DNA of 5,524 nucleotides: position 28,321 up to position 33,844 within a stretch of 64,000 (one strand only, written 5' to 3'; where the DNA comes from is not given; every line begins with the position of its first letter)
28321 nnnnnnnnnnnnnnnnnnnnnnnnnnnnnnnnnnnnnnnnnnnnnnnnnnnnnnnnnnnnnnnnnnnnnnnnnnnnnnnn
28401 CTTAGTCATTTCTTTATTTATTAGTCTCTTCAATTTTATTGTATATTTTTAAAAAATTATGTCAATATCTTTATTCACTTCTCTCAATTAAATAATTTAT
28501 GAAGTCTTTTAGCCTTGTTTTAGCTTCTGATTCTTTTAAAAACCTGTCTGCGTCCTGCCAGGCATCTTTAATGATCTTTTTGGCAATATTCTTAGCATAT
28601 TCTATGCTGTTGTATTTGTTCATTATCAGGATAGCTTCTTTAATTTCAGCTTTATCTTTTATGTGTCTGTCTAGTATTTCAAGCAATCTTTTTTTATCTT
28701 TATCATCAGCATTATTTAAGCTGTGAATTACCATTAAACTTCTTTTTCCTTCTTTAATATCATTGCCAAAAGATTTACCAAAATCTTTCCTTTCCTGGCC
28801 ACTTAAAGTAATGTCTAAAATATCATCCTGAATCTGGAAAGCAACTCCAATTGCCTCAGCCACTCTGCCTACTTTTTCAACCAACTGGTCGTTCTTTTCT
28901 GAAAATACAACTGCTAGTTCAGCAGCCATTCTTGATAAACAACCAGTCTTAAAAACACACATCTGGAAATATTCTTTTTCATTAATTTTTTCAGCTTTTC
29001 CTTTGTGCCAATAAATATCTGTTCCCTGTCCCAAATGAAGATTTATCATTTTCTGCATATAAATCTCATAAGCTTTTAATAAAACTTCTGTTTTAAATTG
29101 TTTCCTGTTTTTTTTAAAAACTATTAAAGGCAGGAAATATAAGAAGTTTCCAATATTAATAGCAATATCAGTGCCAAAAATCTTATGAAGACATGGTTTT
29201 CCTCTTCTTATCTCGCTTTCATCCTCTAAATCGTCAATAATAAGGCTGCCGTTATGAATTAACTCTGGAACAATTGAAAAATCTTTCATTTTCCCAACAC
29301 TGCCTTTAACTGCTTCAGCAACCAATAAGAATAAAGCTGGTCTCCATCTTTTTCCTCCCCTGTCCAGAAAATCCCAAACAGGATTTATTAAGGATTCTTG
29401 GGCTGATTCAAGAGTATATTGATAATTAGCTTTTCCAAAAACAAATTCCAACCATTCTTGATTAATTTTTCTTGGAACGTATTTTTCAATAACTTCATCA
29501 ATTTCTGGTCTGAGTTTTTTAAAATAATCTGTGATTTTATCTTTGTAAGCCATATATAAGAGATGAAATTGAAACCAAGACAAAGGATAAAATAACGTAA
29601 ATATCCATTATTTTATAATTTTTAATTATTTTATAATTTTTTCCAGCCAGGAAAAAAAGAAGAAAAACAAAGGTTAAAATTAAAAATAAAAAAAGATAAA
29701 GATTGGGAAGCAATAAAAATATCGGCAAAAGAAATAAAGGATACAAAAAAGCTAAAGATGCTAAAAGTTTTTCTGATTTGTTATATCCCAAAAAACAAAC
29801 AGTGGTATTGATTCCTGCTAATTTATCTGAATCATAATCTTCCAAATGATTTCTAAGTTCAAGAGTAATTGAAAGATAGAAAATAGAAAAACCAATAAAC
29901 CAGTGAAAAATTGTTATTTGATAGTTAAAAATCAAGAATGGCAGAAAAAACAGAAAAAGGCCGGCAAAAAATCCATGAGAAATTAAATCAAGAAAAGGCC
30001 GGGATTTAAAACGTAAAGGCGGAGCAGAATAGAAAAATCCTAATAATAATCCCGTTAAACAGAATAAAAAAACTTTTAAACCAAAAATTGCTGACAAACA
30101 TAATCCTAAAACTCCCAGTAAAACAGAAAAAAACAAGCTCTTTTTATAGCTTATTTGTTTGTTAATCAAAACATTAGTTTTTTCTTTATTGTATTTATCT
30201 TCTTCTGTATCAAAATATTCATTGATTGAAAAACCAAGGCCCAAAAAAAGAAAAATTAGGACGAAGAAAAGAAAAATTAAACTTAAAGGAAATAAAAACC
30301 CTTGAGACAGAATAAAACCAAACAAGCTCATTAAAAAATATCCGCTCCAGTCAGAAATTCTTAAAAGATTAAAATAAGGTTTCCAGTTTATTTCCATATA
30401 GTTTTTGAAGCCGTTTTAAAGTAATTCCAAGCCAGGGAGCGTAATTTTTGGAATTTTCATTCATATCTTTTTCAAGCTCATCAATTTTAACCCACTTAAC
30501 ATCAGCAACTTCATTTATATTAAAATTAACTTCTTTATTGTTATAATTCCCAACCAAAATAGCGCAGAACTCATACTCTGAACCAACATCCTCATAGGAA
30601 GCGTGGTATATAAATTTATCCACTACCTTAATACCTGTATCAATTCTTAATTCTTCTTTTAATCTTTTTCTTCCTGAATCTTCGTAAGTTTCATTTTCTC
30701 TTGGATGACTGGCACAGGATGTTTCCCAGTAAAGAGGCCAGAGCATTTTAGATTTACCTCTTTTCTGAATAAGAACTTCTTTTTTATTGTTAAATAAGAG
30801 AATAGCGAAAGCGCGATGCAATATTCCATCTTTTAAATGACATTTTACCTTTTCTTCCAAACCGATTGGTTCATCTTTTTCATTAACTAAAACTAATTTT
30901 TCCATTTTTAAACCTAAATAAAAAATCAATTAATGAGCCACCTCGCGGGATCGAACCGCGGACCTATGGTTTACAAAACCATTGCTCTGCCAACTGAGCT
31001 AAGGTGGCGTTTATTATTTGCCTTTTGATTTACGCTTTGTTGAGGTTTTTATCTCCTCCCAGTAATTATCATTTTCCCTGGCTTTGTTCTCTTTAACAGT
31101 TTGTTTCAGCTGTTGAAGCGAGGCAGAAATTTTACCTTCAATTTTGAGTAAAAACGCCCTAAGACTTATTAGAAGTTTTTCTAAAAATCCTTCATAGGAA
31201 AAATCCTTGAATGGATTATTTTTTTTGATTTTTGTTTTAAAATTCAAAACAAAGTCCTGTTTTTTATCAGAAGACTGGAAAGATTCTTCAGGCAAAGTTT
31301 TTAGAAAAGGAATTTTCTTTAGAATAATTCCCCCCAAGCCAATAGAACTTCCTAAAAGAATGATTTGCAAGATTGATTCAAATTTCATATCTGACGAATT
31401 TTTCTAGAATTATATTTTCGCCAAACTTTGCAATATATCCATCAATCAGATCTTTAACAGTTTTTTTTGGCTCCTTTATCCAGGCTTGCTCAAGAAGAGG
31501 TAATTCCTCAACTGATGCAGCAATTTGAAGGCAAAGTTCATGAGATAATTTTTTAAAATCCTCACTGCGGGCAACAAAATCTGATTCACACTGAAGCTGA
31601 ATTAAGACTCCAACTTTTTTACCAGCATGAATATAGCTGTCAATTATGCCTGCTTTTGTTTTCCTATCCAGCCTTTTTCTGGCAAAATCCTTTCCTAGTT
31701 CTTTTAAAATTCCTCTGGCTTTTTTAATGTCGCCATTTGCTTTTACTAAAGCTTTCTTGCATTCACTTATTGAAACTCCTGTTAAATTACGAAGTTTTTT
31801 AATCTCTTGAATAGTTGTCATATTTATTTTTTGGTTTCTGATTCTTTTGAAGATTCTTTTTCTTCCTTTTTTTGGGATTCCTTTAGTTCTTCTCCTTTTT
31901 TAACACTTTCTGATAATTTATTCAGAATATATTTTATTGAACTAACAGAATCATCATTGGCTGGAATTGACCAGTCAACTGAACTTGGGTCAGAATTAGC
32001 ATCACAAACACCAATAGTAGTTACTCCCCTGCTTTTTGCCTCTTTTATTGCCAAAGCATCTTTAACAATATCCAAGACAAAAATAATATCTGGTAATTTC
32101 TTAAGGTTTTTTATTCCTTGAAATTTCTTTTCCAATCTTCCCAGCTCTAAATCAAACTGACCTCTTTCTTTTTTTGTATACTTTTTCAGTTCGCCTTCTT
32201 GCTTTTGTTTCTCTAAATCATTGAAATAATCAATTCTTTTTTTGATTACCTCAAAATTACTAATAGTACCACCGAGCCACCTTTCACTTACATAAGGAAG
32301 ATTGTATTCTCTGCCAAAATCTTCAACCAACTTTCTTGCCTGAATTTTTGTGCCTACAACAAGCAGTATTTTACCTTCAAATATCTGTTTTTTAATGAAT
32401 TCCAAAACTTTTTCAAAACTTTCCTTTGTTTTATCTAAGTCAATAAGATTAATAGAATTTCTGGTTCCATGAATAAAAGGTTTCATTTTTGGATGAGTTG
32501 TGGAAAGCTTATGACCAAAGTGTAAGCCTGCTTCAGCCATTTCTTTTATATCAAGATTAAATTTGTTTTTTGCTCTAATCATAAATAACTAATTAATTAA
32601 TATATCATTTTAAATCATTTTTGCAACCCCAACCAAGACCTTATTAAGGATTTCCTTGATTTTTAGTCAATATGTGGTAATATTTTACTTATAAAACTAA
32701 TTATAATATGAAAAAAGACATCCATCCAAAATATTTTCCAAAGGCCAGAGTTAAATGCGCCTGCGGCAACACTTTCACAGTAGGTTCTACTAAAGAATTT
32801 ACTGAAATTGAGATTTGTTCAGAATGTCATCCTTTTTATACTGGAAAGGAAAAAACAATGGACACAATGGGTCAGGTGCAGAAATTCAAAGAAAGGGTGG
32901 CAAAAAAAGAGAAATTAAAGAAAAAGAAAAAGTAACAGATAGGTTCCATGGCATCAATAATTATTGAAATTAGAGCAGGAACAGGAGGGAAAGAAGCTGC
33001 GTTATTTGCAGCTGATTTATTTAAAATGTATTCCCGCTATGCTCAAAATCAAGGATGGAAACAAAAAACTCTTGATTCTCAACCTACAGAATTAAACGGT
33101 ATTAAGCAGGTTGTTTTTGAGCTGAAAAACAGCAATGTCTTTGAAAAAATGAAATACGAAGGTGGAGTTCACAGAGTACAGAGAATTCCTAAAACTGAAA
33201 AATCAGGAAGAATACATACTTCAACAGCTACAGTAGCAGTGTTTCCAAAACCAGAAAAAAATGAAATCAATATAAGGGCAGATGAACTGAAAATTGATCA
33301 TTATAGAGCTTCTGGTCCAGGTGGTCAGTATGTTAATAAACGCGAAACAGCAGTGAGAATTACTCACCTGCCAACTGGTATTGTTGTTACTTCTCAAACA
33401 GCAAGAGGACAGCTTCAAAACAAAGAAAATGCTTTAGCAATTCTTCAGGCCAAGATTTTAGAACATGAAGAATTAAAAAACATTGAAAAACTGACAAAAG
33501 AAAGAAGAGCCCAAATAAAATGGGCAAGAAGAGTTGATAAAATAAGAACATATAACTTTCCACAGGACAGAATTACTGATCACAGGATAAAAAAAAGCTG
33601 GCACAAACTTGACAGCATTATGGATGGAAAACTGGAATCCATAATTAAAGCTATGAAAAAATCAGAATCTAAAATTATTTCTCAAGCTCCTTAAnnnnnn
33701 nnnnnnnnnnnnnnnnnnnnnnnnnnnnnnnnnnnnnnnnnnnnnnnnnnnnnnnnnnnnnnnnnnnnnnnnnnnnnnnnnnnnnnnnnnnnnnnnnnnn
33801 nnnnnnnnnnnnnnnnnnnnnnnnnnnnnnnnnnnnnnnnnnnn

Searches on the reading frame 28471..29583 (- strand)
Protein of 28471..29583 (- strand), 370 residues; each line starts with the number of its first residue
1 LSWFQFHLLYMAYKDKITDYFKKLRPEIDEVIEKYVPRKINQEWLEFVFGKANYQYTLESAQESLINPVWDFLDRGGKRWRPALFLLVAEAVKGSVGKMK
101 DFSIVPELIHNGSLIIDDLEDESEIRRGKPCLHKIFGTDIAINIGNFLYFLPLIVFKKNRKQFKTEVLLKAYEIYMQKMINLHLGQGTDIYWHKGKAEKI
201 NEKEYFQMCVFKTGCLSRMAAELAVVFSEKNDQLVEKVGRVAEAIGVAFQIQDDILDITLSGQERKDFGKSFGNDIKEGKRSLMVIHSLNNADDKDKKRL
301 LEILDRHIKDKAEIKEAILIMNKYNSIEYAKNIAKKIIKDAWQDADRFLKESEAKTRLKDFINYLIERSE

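Call 79: search_protein_families(library=pfam, proteins=[window:28471-29583:-], max_evalue=0.0001)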
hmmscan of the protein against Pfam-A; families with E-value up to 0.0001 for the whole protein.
window:28471-29583:- (370 aa): 1 family
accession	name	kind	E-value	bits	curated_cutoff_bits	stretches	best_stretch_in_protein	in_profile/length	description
PF00348.22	polyprenyl_synt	-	2.2e-66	224.1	27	1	64-319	3-249/251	Polyprenyl synthetase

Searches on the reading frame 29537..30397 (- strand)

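Call 79: search_protein_families(library=pfam, proteins=[window:29537-30397:-], max_evalue=0.0001)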
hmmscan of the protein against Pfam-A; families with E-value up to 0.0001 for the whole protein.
window:29537-30397:- (286 aa): 1 family
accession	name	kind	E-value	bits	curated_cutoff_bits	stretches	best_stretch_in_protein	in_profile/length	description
PF01040.23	UbiA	-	6.4e-30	104.7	34.2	1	22-251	3-226/250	UbiA prenyltransferase family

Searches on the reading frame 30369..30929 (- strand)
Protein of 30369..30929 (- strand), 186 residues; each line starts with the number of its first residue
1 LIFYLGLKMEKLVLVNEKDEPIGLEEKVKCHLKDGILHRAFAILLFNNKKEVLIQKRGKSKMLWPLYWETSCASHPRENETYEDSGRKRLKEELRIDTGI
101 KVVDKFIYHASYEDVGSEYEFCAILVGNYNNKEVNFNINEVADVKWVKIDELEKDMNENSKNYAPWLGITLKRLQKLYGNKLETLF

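Call 79: search_protein_families(library=pfam, proteins=[window:30369-30929:-], max_evalue=0.0001)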
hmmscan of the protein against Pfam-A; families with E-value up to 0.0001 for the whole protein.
window:30369-30929:- (186 aa): 1 family
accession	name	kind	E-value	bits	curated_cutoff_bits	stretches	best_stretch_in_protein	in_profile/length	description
PF00293.34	NUDIX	-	7.2e-14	52.4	21.1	1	37-167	2-134/134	NUDIX domain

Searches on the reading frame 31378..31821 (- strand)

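Call 79: search_protein_families(library=pfam, proteins=[window:31378-31821:-], max_evalue=0.0001)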
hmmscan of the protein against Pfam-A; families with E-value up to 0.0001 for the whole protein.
window:31378-31821:- (147 aa): 2 families
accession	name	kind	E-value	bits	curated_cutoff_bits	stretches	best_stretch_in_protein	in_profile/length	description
PF00889.24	EF_TS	-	1.4e-15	57.9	27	1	71-146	1-76/204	Elongation factor TS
PF25025.1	EF-Ts_N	-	7.4e-07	29.5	33.2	1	6-41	16-52/60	Elongation factor Ts, mitochondrial, N-terminal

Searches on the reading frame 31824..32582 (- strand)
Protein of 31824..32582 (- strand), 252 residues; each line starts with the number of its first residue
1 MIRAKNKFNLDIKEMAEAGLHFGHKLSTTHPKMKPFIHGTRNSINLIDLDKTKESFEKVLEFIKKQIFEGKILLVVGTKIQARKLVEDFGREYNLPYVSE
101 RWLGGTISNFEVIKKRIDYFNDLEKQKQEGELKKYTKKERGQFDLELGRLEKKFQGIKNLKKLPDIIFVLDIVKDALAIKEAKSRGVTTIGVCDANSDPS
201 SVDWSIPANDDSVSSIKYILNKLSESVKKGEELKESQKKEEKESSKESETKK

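Call 79: search_protein_families(library=pfam, proteins=[window:31824-32582:-], max_evalue=0.0001)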
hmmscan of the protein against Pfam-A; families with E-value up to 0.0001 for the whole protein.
window:31824-32582:- (252 aa): 1 family
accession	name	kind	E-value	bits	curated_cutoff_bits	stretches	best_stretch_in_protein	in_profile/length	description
PF00318.25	Ribosomal_S2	-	4.6e-71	238.9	26.1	1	16-230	2-216/216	Ribosomal protein S2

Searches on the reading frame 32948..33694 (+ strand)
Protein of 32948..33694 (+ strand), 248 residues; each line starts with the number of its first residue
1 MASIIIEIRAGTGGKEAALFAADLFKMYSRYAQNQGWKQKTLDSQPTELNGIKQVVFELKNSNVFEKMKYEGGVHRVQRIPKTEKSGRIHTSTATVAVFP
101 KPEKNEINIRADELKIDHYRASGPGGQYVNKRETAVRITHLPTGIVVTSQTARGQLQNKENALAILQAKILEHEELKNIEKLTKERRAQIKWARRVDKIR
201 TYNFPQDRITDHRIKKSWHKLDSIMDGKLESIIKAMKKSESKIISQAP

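Call 80: search_protein_families(library=pfam, proteins=[window:32948-33694:+], max_evalue=0.0001)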
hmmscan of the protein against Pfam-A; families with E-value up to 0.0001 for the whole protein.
window:32948-33694:+ (248 aa): 2 families
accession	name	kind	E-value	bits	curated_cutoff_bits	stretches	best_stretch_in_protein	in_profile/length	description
PF03462.23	PCRF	-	1.6e-44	152.5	24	1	3-96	101-194/194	PCRF domain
PF00472.26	RF-1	-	3.1e-37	127.5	35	1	104-213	2-116/116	RF-1 domain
